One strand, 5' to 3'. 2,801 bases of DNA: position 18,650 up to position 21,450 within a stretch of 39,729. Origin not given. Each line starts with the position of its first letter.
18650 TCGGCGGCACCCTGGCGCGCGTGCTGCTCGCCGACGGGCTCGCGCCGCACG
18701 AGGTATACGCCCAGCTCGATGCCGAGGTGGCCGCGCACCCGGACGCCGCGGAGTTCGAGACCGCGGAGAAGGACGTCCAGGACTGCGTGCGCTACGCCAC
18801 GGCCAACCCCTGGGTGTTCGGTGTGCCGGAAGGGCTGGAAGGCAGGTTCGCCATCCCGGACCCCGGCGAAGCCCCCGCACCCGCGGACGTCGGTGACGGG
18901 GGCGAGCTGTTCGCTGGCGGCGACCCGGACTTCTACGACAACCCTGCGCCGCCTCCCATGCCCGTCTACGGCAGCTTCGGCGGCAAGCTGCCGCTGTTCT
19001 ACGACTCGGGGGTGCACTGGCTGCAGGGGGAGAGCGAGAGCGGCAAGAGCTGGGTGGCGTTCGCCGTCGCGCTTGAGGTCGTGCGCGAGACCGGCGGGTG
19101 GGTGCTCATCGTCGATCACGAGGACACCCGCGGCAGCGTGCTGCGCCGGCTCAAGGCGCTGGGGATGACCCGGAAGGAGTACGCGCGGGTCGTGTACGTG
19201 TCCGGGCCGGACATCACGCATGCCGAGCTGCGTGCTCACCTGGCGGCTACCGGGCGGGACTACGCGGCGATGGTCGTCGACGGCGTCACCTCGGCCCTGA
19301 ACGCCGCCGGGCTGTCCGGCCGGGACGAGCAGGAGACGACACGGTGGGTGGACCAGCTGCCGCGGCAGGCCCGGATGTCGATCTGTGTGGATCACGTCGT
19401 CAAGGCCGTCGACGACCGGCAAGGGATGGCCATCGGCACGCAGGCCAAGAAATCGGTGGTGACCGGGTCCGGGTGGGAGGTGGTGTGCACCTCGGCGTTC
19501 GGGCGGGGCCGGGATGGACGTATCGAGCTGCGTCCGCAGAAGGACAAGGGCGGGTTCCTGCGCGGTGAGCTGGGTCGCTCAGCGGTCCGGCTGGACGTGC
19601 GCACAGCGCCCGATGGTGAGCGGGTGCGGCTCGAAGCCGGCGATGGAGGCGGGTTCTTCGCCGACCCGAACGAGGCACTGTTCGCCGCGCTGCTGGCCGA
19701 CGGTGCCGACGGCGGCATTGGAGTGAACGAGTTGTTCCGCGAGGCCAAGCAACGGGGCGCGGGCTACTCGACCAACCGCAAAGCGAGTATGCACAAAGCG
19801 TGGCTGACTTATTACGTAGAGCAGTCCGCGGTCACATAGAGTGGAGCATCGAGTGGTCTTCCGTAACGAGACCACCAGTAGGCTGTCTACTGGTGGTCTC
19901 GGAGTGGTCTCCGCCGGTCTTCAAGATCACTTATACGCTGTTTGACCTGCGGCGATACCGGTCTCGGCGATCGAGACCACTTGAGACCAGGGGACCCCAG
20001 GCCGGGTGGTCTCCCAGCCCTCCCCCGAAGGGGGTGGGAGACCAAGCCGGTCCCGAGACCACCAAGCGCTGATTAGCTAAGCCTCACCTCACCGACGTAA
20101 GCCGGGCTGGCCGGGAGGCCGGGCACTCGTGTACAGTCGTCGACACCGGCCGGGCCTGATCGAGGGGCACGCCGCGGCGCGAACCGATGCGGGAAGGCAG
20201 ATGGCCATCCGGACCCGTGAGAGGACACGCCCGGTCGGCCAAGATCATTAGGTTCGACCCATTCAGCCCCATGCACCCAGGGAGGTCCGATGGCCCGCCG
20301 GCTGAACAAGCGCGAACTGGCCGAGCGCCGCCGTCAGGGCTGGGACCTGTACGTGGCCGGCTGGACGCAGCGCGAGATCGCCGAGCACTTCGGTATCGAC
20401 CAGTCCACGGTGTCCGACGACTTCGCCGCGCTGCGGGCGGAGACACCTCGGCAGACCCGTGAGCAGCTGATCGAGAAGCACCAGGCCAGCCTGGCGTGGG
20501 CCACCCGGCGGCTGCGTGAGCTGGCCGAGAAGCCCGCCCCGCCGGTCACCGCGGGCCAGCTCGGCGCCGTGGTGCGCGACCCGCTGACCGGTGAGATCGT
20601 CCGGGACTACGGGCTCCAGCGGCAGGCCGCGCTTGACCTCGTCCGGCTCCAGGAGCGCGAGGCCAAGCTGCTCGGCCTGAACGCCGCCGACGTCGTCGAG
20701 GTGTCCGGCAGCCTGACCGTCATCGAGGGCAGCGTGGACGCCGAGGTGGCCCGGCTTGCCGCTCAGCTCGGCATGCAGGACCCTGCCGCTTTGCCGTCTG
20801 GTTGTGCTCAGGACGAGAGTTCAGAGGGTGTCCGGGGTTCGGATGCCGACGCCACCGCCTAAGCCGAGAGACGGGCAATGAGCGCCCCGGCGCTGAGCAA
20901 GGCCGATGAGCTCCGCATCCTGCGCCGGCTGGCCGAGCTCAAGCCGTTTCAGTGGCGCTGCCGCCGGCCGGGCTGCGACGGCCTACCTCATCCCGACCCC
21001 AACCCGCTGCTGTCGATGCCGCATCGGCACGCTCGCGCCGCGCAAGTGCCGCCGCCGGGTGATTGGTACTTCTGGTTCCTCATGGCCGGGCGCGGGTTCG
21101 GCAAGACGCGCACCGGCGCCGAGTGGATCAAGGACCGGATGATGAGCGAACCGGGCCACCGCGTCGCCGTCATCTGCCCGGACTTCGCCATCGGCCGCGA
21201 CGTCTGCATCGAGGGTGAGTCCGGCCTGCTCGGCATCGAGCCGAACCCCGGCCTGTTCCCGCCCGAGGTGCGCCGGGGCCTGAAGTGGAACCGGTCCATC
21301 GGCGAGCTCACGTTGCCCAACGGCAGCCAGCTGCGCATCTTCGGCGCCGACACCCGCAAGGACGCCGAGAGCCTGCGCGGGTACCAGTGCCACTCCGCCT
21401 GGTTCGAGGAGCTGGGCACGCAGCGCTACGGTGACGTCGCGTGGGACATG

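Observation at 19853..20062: Eleven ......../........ motif copies in 210 bp of non-coding DNA between the primase-helicase and terminase genes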

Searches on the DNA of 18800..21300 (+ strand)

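Call 7: search_dna_similar(query=window:18800-21300:+, collection=phages, mode=distant, max_rows=30)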
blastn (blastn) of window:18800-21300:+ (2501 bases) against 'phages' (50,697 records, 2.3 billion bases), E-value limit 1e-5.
Records with a match: 13; places in all: 13; records where one place covers at least 80% of the query: 0.
Best place of each record, by identity: 80-90% 2; 60-80% 11.
By first word of the organism name: Arthrobacter 8; Caulobacter 2; Pseudanabaena 1; Microcystis 1; Brevundimonas 1.
By host as written in the record: Arthrobacter globiformis B-2979 6; Caulobacter crescentus 2; Arthrobacter globiformis NRRL B-2979 SEA 1; Pseudanabaena sp. 1; Microcystis aeruginosa 1; Arthrobacter sp. ATCC 21022 1; Brevundimonas pondensis LVF1 1.
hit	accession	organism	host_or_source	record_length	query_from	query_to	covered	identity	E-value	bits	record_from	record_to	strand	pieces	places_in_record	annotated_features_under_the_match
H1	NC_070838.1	Arthrobacter phage SilentRX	Arthrobacter globiformis B-2979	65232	2228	2431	8%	69.1%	3e-12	81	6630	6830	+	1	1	16: terminase large subunit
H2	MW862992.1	Arthrobacter phage SilentRX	Arthrobacter globiformis B-2979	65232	2228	2431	8%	69.1%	3e-12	81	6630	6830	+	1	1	16: terminase large subunit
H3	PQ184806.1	Arthrobacter phage MellowYellow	Arthrobacter globiformis B-2979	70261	2250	2431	7%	68.7%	4e-10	73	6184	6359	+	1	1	17: terminase large subunit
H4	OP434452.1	Arthrobacter phage Pureglobe5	Arthrobacter globiformis B-2979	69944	2250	2431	7%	68.7%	4e-10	73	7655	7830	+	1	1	22: terminase large subunit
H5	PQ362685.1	Arthrobacter phage Pointis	Arthrobacter globiformis B-2979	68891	2250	2431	7%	68.7%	4e-10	73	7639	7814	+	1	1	20: terminase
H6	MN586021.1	Arthrobacter phage Beagle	Arthrobacter globiformis NRRL B-2979 SEA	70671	2250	2431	7%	68.1%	2e-8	69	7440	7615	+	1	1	21: terminase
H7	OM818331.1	Arthrobacter phage BruhMoment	Arthrobacter globiformis B-2979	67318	2272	2433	6%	72.3%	9e-13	83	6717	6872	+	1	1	16: terminase large subunit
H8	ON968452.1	Pseudanabaena phage Pan1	Pseudanabaena sp.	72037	2271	2433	7%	71.3%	4e-10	73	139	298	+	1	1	terminase large subunit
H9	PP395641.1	Microcystis phage Mae-JY09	Microcystis aeruginosa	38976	2235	2335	4%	75.2%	5e-9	71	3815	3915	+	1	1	terminase large subunit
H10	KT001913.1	Caulobacter phage Sansa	Caulobacter crescentus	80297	2250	2339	4%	74.4%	1e-5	60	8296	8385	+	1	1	terminase large subunit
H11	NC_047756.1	Caulobacter phage Sansa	Caulobacter crescentus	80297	2250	2339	4%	74.4%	1e-5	60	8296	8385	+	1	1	terminase large subunit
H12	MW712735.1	Arthrobacter phage Rizwana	Arthrobacter sp. ATCC 21022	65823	2272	2331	2%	85.0%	2e-8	69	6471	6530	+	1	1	14: terminase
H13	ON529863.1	Brevundimonas phage vB_BpoS-Polewnik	Brevundimonas pondensis LVF1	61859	2259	2317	2%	83.1%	8e-7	63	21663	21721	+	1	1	terminase large subunit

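Call 12: search_rna_families(source=window, start=19500, end=20600, threshold=evalue, max_evalue=1)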
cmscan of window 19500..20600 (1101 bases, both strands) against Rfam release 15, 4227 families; matches with E-value up to 1: 1.
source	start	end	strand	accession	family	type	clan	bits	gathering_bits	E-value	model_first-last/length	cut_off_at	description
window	20341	20417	-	RF02521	Virus-PTE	Cis-reg;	-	18.7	80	0.66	1-85/85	no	Panicum mosaic virus cap-independent translation enhancer RNA (PTE)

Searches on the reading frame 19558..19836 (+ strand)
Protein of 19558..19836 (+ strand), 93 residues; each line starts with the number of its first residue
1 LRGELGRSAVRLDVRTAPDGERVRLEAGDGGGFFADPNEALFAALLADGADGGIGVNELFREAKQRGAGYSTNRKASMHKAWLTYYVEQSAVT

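Call 71: predict_structure(alignment_id=A4)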
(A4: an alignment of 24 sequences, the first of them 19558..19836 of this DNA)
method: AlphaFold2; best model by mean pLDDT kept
length: 93 residues; sequences in the alignment: 24
mean_pLDDT: 80.2   pTM: 0.60
mean pLDDT of the five models: 80.2, 78.7, 76.9, 76.2, 75.7
residues with pLDDT >= 90: 45; 70-90: 19; 50-70: 26; < 50: 3
segments of 3 or more residues with pLDDT < 50: none
pLDDT, mean of each block of 10 residues (from residue 1): 55 69 61 72 93 95 91 94 94 73
secondary structure, 60 per line:
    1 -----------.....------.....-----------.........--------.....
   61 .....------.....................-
elements in order: E12-16 E23-27 H39-47 H56-65 H72-92

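Call 77: fold_search(model_id=the predicted structure, library=pdb)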
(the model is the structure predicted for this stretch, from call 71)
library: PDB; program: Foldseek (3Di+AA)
matches with E <= 10: 166; with E <= 0.001: 0
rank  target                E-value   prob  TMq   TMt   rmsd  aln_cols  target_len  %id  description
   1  3g2b                  6.6e-01  0.18  0.32  0.32  11.5        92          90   15  crystal structure of PqqD from xanthomonas campestris (released 2009-09-01)
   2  3t9q_B                7.5e-01  0.09  0.23  0.12  11.6        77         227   12  Structure of the Phosphatase Domain of the Cell Fate Determinant SpoIIE from Bacillus subtilis (Mn presoaked) (released 2011-12-07)
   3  9olf_a                8.6e-01  0.04  0.14  0.13  17.3        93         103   10  Membrane-associated human mitoribosome in complex with TACO1 (released 2026-02-18)
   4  9epc_H                1.0e+00  0.06  0.19  0.05  12.5        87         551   17  Cryo-EM structure of the Plastid-encoded RNA polymerase from Sinapis alba (released 2025-06-18)
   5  3mzl_B                1.4e+00  0.03  0.16  0.07  20.5       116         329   16  Sec13/Sec31 edge element, loop deletion mutant (released 2010-08-18)
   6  1ihr_B                1.7e+00  0.05  0.18  0.21  13.2        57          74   14  Crystal structure of the dimeric C-terminal domain of TonB (released 2001-08-01)
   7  2ge8_B                1.8e+00  0.09  0.16  0.13   7.1        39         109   18  Structure of the C-terminal dimerization domain of infectious bronchitis virus nucleocapsid protein (released 2006-06-27)
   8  9hcd_a                1.8e+00  0.08  0.25  0.23  14.8        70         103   11  Mouse mitoribosome large subunit assembly intermediate (with uL16m) bound to MRM3-dimer, DDX28 and the MALSU-L0R8F8-mt (released 2025-06-11)
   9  7f2e_E                1.8e+00  0.08  0.15  0.14   7.1        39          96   20  SARS-CoV-2 nucleocapsid protein C-terminal domain (dodecamer) (released 2021-10-20)
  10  3j9m_a                2.0e+00  0.06  0.14  0.16  15.2        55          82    9  Structure of the human mitochondrial ribosome (class 1) (released 2015-04-15)
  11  6zsb_a                2.0e+00  0.03  0.17  0.17  18.3        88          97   11  Human mitochondrial ribosome in complex with mRNA and P-site tRNA (released 2020-09-16)
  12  7f2e_C                2.2e+00  0.08  0.15  0.13   7.2        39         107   20  SARS-CoV-2 nucleocapsid protein C-terminal domain (dodecamer) (released 2021-10-20)
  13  6gb2_Bf               2.2e+00  0.02  0.14  0.12  18.3        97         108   11  Unique features of mammalian mitochondrial translation initiation revealed by cryo-EM. This file contains the 39S rib (released 2018-08-08)
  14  2ge7_A                2.3e+00  0.08  0.16  0.14   7.0        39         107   18  Structure of the C-terminal dimerization domain of infectious bronchitis virus nucleocapsid protein (released 2006-06-27)
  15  9hce_a                2.3e+00  0.03  0.16  0.17  16.9        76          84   12  Mouse mitoribosome large subunit assembly intermediate (without uL16m) bound to MRM3 dimer and the MALSU-L0R8F8-mt-ACP (released 2025-06-18)
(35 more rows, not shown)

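Call 80: search_protein_families(library=pfam, proteins=[window:19558-19836:+], max_evalue=10)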
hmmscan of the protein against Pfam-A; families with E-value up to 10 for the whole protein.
window:19558-19836:+ (93 aa): 0 families

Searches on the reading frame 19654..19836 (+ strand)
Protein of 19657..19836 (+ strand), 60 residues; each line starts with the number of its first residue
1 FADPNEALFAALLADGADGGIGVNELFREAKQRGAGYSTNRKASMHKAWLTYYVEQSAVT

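Call 80: search_protein_families(library=pfam, proteins=[window:19657-19836:+], max_evalue=10)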
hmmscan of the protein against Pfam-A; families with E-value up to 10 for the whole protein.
window:19657-19836:+ (60 aa): 0 families

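Call 89: predict_structure(alignment_id=A5)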
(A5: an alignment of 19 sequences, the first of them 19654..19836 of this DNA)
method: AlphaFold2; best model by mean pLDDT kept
length: 61 residues; sequences in the alignment: 19
mean_pLDDT: 87.5   pTM: 0.71
mean pLDDT of the five models: 87.5, 87.2, 86.4, 86.3, 85.2
residues with pLDDT >= 90: 38; 70-90: 19; 50-70: 2; < 50: 2
segments of 3 or more residues with pLDDT < 50: none
pLDDT, mean of each block of 10 residues (from residue 1): 73 91 93 87 93 90 67
secondary structure, 60 per line:
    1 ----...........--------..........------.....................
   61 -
elements in order: H5-15 H24-33 H40-60

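Call 93: fold_search(model_id=the predicted structure, library=pdb)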
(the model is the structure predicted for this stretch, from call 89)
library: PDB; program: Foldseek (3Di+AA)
matches with E <= 10: 82; with E <= 0.001: 0
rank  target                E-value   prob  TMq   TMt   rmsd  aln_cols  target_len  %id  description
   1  6s7m_H                2.2e+00  0.23  0.39  0.37   3.8        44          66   14  Structure of parasitic PEX14 in complex with a benzo[b]thiophene-7-carboxylic acid. (released 2020-07-15)
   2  6s7m_B                2.4e+00  0.23  0.40  0.36   3.8        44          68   14  Structure of parasitic PEX14 in complex with a benzo[b]thiophene-7-carboxylic acid. (released 2020-07-15)
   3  9fhl_S                2.5e+00  0.21  0.51  0.49   4.5        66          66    8  High-resolution cryo-EM structure of Saccharolobus solfataricus 30S ribosomal subunit bound to mRNA and initiator tRNA (released 2025-01-15)
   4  1t98_B                2.5e+00  0.12  0.42  0.15   5.2        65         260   14  Crystal Structure of MukF(1-287) (released 2005-05-24)
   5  5l87                  3.1e+00  0.20  0.39  0.39   3.5        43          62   14  Targeting the PEX14-PEX5 interaction by small molecules provides novel therapeutic routes to treat trypanosomiases. (released 2017-03-08)
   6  5n8v_A                3.1e+00  0.20  0.39  0.38   3.5        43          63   14  Targeting the PEX14-PEX5 interaction by small molecules provides novel therapeutic routes to treat trypanosomiases. (released 2017-03-15)
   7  7xp9                  3.1e+00  0.12  0.42  0.36   5.6        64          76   20  Phytophthora infesfans RxLR effector AVRvnt1 (released 2023-06-07)
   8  9vsj                  3.3e+00  0.18  0.44  0.12   4.5        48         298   23  Crystal structure of the genetically-encoded green calcium sensor icBTnC2 in its calcium bound-state (released 2025-09-17)
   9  7nlh_A                3.3e+00  0.10  0.35  0.27   7.2        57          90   16  S. cerevisiae Ty1 p22 restriction factor, Gag CA-CTD, AUG1 variant (released 2021-10-06)
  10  6tb2_D                3.3e+00  0.08  0.36  0.08   8.5        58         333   19  Structure of human haptoglobin-hemoglobin bound to S. aureus IsdH (released 2019-12-18)
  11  5oml_B                3.5e+00  0.20  0.39  0.37   3.5        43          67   14  Crystal structure of Trypanosoma Brucei PEX14 N-terminal domain in complex with small molecules to investigate the wat (released 2019-03-06)
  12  2doe_MODEL_1_A        3.5e+00  0.20  0.50  0.40   3.1        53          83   11  Solution structure of the third FF domain of human transcription factor CA150 (released 2006-10-28)
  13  4q0g_C                3.5e+00  0.09  0.30  0.06   6.7        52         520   12  Crystal structure of beta subunit of acyl-CoA carboxylase AccD1 from Mycobacterium tuberculosis (released 2016-04-20)
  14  5oml_A                3.7e+00  0.18  0.39  0.38   3.5        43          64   14  Crystal structure of Trypanosoma Brucei PEX14 N-terminal domain in complex with small molecules to investigate the wat (released 2019-03-06)
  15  6zfw_A                3.7e+00  0.18  0.42  0.38   3.6        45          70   11  X-ray structure of the soluble N-terminal domain of T. cruzi PEX-14 (released 2020-12-09)
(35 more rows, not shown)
